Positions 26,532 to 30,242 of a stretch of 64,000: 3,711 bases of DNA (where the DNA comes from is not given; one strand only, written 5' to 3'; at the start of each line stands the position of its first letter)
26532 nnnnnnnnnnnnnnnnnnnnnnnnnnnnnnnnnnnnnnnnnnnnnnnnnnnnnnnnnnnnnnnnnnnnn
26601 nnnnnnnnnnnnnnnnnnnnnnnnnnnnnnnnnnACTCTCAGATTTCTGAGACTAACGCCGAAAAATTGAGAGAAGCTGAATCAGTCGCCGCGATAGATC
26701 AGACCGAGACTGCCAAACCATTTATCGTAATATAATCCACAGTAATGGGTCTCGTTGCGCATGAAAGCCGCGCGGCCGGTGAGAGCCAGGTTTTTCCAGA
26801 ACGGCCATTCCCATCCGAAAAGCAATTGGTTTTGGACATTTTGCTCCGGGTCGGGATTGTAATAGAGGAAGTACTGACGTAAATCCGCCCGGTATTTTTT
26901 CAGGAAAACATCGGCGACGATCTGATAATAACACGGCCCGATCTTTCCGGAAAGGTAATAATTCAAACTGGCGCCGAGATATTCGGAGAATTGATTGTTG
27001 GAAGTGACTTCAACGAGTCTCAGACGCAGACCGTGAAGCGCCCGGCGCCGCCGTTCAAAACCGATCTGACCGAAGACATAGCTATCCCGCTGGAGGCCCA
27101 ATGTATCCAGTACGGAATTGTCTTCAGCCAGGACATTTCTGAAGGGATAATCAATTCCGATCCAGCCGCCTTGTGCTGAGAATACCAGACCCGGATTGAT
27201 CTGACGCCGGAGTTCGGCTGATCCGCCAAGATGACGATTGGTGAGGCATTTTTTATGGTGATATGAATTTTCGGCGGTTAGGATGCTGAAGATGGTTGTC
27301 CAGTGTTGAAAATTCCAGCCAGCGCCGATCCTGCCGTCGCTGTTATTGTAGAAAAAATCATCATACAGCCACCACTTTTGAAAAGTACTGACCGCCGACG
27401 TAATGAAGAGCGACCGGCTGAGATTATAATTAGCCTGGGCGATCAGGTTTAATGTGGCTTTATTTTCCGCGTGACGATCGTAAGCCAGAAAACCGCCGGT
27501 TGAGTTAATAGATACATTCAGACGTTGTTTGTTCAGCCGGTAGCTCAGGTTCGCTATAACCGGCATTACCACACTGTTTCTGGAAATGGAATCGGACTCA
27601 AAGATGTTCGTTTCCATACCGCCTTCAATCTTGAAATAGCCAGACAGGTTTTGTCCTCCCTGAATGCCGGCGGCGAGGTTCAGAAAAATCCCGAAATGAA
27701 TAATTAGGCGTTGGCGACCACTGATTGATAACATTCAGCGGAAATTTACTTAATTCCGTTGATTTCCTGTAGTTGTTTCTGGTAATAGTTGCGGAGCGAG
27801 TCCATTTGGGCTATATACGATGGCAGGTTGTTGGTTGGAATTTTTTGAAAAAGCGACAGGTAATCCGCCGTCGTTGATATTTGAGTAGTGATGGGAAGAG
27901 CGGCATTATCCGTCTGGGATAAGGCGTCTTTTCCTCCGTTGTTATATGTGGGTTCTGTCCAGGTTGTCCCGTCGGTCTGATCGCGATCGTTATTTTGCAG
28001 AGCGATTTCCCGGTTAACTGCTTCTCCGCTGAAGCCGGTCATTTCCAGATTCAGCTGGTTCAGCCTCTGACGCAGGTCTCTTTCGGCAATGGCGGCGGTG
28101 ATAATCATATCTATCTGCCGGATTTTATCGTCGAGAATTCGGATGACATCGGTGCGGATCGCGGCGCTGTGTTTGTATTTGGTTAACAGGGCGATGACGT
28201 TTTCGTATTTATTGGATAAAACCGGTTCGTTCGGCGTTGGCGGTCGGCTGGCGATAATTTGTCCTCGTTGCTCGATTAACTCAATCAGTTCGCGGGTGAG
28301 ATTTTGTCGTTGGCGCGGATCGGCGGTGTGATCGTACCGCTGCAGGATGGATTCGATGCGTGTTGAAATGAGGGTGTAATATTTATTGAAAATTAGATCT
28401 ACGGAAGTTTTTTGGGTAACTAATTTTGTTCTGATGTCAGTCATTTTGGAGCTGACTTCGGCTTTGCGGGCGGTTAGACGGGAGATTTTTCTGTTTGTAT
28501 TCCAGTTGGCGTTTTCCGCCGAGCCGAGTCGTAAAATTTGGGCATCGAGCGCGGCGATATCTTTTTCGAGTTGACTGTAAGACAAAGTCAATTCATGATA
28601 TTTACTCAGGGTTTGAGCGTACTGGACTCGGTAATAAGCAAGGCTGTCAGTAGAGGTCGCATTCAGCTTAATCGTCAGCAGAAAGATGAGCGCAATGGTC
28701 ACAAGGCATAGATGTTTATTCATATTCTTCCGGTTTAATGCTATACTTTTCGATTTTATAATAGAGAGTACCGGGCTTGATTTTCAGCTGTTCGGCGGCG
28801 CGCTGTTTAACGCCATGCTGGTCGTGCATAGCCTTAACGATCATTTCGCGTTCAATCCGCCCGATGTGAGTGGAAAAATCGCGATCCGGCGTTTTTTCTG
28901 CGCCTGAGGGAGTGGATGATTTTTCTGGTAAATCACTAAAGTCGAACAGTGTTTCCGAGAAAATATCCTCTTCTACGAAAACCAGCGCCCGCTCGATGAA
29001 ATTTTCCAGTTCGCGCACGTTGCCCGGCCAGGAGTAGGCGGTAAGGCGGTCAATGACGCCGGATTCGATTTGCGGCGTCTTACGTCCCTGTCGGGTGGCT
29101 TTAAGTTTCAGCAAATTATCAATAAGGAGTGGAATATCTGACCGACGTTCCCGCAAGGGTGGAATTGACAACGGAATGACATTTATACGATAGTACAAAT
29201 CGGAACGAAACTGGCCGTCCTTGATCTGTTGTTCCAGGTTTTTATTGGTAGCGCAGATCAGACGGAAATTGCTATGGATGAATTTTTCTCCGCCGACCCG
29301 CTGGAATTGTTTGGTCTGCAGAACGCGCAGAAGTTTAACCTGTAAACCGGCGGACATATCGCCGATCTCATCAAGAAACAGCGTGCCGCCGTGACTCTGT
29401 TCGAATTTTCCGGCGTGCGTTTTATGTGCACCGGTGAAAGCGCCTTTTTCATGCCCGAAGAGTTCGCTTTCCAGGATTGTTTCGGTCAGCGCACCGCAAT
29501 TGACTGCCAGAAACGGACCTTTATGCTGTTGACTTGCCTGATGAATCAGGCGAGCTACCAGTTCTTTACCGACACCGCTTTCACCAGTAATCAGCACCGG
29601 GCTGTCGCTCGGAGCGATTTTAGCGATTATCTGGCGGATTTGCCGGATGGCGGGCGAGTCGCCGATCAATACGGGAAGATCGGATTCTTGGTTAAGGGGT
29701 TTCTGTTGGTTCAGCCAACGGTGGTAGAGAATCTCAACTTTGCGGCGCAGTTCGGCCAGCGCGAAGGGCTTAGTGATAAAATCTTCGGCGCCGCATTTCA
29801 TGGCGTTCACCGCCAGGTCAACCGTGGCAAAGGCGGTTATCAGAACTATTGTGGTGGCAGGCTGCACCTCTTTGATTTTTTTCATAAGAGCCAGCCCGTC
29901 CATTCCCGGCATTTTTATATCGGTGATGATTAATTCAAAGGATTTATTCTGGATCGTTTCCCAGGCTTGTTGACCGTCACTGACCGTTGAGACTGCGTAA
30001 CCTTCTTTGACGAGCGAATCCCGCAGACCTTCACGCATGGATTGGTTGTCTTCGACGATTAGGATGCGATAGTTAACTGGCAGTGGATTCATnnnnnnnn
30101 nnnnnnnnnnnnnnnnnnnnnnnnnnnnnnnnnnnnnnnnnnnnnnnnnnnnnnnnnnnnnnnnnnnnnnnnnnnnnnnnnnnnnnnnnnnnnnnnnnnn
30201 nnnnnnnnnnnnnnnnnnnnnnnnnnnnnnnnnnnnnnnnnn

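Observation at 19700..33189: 13.5-kb co-directional array linking a sigma54 two-component system, a secreted coiled-coil protein, two OM barrels, tandem serpins and a T9SS-secreted 820-aa protein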

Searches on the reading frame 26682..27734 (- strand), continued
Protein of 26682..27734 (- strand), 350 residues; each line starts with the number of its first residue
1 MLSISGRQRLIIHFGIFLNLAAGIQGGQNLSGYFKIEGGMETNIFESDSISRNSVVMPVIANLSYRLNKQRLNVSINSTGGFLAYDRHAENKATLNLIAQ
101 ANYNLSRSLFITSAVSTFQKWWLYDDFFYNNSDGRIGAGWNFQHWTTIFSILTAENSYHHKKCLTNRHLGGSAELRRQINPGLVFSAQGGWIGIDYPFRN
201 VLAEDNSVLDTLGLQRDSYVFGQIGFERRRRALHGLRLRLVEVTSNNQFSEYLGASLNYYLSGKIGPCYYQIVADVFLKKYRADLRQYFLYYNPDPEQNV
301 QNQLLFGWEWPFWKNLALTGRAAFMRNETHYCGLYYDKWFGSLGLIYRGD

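Call 87: find_encoding_contigs(protein=P0130, flank=10000, max_places=1)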
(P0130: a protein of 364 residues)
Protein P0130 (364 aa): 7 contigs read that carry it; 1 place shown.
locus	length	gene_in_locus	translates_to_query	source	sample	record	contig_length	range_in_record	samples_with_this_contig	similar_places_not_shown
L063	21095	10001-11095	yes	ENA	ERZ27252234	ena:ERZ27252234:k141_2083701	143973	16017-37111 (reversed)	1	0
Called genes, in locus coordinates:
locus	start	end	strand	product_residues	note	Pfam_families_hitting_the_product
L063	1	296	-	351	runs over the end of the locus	PF02811:PHP (weak)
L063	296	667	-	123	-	-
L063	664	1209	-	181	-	PF01966:HD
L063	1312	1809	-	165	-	PF18935:DUF5683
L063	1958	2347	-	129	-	PF01042:Ribonuc_L-PSP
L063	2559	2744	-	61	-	-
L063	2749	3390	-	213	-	PF01712:dNK, PF02223:Thymidylate_kin (weak)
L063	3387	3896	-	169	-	PF01288:HPPK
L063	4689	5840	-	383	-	PF03825:Nuc_H_symport, PF07690:MFS_1, PF12832:MFS_1_like, PF13347:MFS_2, PF07690:MFS_1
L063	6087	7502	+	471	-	PF00672:HAMP, PF00512:HisKA, PF02518:HATPase_c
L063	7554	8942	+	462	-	PF00072:Response_reg, PF00158:Sigma54_activat, PF14532:Sigma54_activ_2, PF00004:AAA, PF07728:AAA_5 (weak), PF25601:AAA_lid_14, PF02954:HTH_8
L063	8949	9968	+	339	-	-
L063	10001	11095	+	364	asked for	-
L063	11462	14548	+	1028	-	PF17802:SpaA (faint), PF22904:NOMO1-like_2nd (faint), PF09430:EMC7_beta-sandw (faint), PF13620:CarboxypepD_reg, PF13715:CarbopepD_reg_2 (weak), PF13620:CarboxypepD_reg, PF17210:SdrD_B (weak), PF13860:FlgD_ig, +6 more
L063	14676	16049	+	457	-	PF13620:CarboxypepD_reg (weak), PF13205:Big_5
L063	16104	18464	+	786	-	PF08487:VIT, PF00092:VWA, PF13519:VWA_2, PF13768:VWA_3, PF13860:FlgD_ig (weak)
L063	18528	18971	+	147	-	PF03724:META (weak)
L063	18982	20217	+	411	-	PF00079:Serpin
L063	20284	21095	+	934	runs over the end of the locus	PF11369:DUF3160, PF13860:FlgD_ig (weak)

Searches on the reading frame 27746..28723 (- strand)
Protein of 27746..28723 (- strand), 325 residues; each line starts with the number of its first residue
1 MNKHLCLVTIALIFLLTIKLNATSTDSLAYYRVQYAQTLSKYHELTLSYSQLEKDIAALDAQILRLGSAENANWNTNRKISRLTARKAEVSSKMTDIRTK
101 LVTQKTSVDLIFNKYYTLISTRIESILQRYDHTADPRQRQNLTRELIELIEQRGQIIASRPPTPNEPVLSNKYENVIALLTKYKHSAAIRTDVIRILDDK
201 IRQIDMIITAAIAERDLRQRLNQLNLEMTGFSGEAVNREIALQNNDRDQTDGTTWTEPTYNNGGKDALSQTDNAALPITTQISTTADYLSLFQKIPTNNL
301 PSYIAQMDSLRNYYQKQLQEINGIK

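Call 4: search_protein_families(library=pfam, proteins=[window:27746-28723:-], max_evalue=0.01)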
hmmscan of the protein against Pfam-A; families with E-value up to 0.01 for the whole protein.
window:27746-28723:- (325 aa): 0 families

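Call 5: search_protein_families(library=ncbifam, proteins=[window:27746-28723:-], max_evalue=0.01)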
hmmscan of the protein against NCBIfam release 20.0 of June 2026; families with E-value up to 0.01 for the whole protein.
window:27746-28723:- (325 aa): 1 family
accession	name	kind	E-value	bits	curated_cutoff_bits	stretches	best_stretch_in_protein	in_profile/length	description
NF047515.1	SpiroCoCo_C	equivalog_domain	0.0098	15.1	125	1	50-133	38-116/313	SpiroCoCo family coiled-coil protein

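Call 48: search_solved_structures(query=A3, max_evalue=10)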
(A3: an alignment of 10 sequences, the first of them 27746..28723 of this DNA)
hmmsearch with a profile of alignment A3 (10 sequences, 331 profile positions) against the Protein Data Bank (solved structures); distinct sequences matched with E-value up to 10: 29.
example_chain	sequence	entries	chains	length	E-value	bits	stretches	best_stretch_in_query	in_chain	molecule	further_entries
9tlt_A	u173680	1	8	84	0.0027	20.2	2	35-70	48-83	Sc-apCC-2-KLHL20-4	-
9tls_A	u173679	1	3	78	0.0028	20.1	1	42-75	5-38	Sc-apCC-2-KLHL20-3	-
6vy1_A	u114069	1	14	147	0.0076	18.7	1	36-115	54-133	Prefoldin subunit alpha 2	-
9tlu_C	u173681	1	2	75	0.031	16.7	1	184-238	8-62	Sc-apCC-2-BCL-xL-3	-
4c7n_B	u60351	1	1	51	0.12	14.8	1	27-66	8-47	SYNTHETIC ALPHA-HELIX, IM10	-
2yo3_A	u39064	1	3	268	0.13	14.6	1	23-71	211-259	GENERAL CONTROL PROTEIN GCN4, PUTATIVE INNER MEMBRANE PROTEIN, GENERAL CONTROL PROTEIN GCN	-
9r1o_A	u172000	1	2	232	0.14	14.5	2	41-128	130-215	sc-apCC-6-DPH-NR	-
9tlp_A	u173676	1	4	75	0.16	14.4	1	184-238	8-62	Sc-apCC-2-BCL-xL-6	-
9tlq_A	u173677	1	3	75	0.16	14.4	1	184-236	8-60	Sc-apCC-2-BCL-xL-8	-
7o97_A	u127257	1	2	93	0.19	14.1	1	9-71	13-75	hypothetical protein UY81_C0065G0003 from Candidatus Giovannonibacteria bacterium converte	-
1t3j_A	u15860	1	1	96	0.41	13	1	30-95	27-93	mitofusin 1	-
1l8d_A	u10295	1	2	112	0.63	12.4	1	28-72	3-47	DNA double-strand break repair rad50 ATPase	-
5y81_B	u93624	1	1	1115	0.65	12.4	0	105-172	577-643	Transcription-associated protein 1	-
9tln_A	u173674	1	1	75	0.75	12.2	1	42-103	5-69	Sc-apCC-2-BCL-xL-2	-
9tlm_A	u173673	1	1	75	0.85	12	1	42-71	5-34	Sc-apCC-2-MCL-1-1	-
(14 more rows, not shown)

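Call 110: search_protein_families(library=pfam, alignment_id=A3, max_evalue=1)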
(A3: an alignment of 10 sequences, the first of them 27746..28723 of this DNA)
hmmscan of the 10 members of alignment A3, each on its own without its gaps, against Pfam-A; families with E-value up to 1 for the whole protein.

A. member 1, window:27746-28723:- (325 aa): 6 families
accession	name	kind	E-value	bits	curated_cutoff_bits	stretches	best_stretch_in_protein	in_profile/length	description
PF18593.6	CdiI_2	-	0.018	16.2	26.7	1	112-153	13-54/91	CdiI immunity protein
PF16326.10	ABC_tran_CTD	-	0.023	15.3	32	1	49-93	10-56/69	ABC transporter C-terminal domain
PF15237.11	PTRF_SDPR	-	0.025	14.7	30.5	1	49-109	32-89/250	PTRF/SDPR family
PF09602.15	PhaP_Bmeg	-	0.071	13.5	28.3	1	42-127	46-134/168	Polyhydroxyalkanoic acid inclusion protein (PhaP_Bmeg)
PF07303.18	Occludin_ELL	-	0.42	11.8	31.2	0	25-81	7-63/101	Occludin homology domain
PF06657.18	Cep57_MT_bd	-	1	10.3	31.3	0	125-152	36-63/77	Centrosome microtubule-binding domain of Cep57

B. families by the number of members that match (of 10 scanned): 38 families (the first 25 are shown)
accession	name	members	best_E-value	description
PF21572.2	Nop5_56-rel_N_Arc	2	0.1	Archaeal Nop5/56-rel, N-terminal domain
PF10459.15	Peptidase_S46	1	0.005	Peptidase S46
PF18437.6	Nup54_C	1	0.0074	Nup54 C-terminal interacting domain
PF12325.13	TMF_TATA_bd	1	0.01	TATA element modulatory factor 1 TATA binding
PF18593.6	CdiI_2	1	0.018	CdiI immunity protein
PF16326.10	ABC_tran_CTD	1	0.023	ABC transporter C-terminal domain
PF09486.15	HrpB7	1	0.024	Bacterial type III secretion protein (HrpB7)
PF03607.23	DCX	1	0.024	Doublecortin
PF15237.11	PTRF_SDPR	1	0.025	PTRF/SDPR family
PF18265.6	Nas2_N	1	0.027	Nas2 N_terminal domain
PF05531.17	NPV_P10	1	0.036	Nucleopolyhedrovirus P10 protein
PF09195.17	Endonuc-BglII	1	0.059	Restriction endonuclease BglII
PF11140.13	DUF2913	1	0.061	Protein of unknown function (DUF2913)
PF09602.15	PhaP_Bmeg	1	0.071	Polyhydroxyalkanoic acid inclusion protein (PhaP_Bmeg)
PF05388.16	Carbpep_Y_N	1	0.076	Carboxypeptidase Y pro-peptide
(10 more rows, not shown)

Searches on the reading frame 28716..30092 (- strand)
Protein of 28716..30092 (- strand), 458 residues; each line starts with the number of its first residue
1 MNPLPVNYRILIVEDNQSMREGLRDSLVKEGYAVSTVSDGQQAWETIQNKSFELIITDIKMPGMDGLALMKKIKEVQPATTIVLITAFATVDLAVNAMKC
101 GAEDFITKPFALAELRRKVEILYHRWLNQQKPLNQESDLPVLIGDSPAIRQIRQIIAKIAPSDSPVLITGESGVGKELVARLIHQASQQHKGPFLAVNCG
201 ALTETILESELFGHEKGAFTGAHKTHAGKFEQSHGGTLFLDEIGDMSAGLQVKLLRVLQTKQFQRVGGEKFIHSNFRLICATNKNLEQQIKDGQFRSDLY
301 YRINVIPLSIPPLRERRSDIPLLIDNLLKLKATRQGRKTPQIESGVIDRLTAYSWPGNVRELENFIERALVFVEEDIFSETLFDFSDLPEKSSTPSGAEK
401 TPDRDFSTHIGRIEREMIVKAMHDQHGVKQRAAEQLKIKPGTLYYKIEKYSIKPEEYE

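Call 4: search_protein_families(library=pfam, proteins=[window:28716-30092:-], max_evalue=0.01)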
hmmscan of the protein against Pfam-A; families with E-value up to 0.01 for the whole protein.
window:28716-30092:- (458 aa): 11 families
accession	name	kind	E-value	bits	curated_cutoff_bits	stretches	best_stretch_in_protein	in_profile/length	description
PF00158.32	Sigma54_activat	-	4e-72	241.8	20.2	1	142-308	1-167/168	Sigma-54 interaction domain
PF00072.30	Response_reg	-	5.6e-34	117.1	30.2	1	10-119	1-110/111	Response regulator receiver domain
PF14532.12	Sigma54_activ_2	-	1.1e-25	90.9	25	1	143-313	1-138/138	Sigma-54 interaction domain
PF25601.1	AAA_lid_14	-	8.8e-21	74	27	1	314-382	1-69/87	AAA+ ATPase lid domain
PF02954.25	HTH_8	-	4.4e-12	46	22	1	412-450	4-42/42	Bacterial regulatory protein, Fis family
PF07728.20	AAA_5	-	7.5e-08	32.9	22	1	165-285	1-124/139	AAA domain (dynein-related subfamily)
PF07724.20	AAA_2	-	4.4e-06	27.3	27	1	166-292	6-133/166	AAA domain (Cdc48 subfamily)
PF00004.35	AAA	-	1.8e-05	25.6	21.2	1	166-284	1-110/131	ATPase family associated with various cellular activities (AAA)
PF23198.2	PDE8A_N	-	2.6e-05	24.6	29.6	1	11-86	14-90/147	PDE8A-like, N-terminal domain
PF13191.12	AAA_16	-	0.00039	21.4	32.6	1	148-218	8-85/167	AAA ATPase domain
PF01078.27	Mg_chelatase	-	0.0021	17.9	20.3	0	221-284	93-158/207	Magnesium chelatase, subunit ChlI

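Call 5: search_protein_families(library=ncbifam, proteins=[window:28716-30092:-], max_evalue=0.01)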
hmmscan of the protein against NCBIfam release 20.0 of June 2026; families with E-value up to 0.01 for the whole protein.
window:28716-30092:- (458 aa): 123 families (the best 25 are shown)
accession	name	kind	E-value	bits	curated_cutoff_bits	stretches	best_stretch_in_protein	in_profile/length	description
NF008469.0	PRK11361.1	equivalog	6.9e-135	450.3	714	1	8-455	5-459/461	acetoacetate metabolism transcriptional regulator AtoC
TIGR01818.1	ntrC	equivalog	4.7e-127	424.6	558.6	1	10-421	1-414/463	nitrogen regulation protein NR(I)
NF007689.0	PRK10365.1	equivalog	3.6e-114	382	760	1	8-447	6-439/441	sigma-54-dependent response regulator transcription factor ZraR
TIGR02915.1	PEP_resp_reg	equivalog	7.5e-113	377.7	502.6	1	10-453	1-445/445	PEP-CTERM-box response regulator transcription factor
TIGR01817.1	nifA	equivalog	2.4e-109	366.5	528.85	1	131-452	187-529/534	nif-specific transcriptional activator NifA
NF041552.1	TF_PrdR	equivalog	1.4e-107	360.4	795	1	128-450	255-576/577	sigma-54 dependent transcriptional regulator PrdR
NF041946.1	LuxO_transreg_Vib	equivalog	3.5e-106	355.8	800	1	12-450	1-460/463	quorum-sensing sigma-54 dependent transcriptional regulator LuxO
NF008176.1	PRK10923.1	equivalog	2.3e-104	349.6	620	1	10-382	6-381/469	nitrogen regulation protein NR(I)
NF051870.1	NAssimRespRegNtrX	equivalog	1.4e-103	347.2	600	1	9-394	3-387/452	nitrogen assimilation response regulator NtrX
NF011695.0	PRK15115.1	equivalog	1.5e-99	333.8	763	1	9-399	8-394/445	two-component system response regulator GlrR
NF003451.0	PRK05022.1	equivalog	6.5e-99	332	476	1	130-445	179-503/512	nitric oxide reductase transcriptional regulator NorR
NF049963.1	RespRegFlgRCampy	domain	4.5e-97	325.6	750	1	10-451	3-428/429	fla regulon two-component system response regulator FlgR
NF038308.1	RNA_repair_RtcR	equivalog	2.1e-94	317.3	650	1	31-450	54-516/530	RNA repair transcriptional activator RtcR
NF050807.1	TransRegFlbDCaul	equivalog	4.6e-91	305.9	750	1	28-451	21-439/454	sigma-54-dependent transcriptional regulator FlbD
TIGR02329.1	propionate_PrpR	equivalog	5.4e-86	289.3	499.2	1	133-448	205-525/526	propionate catabolism operon regulatory protein PrpR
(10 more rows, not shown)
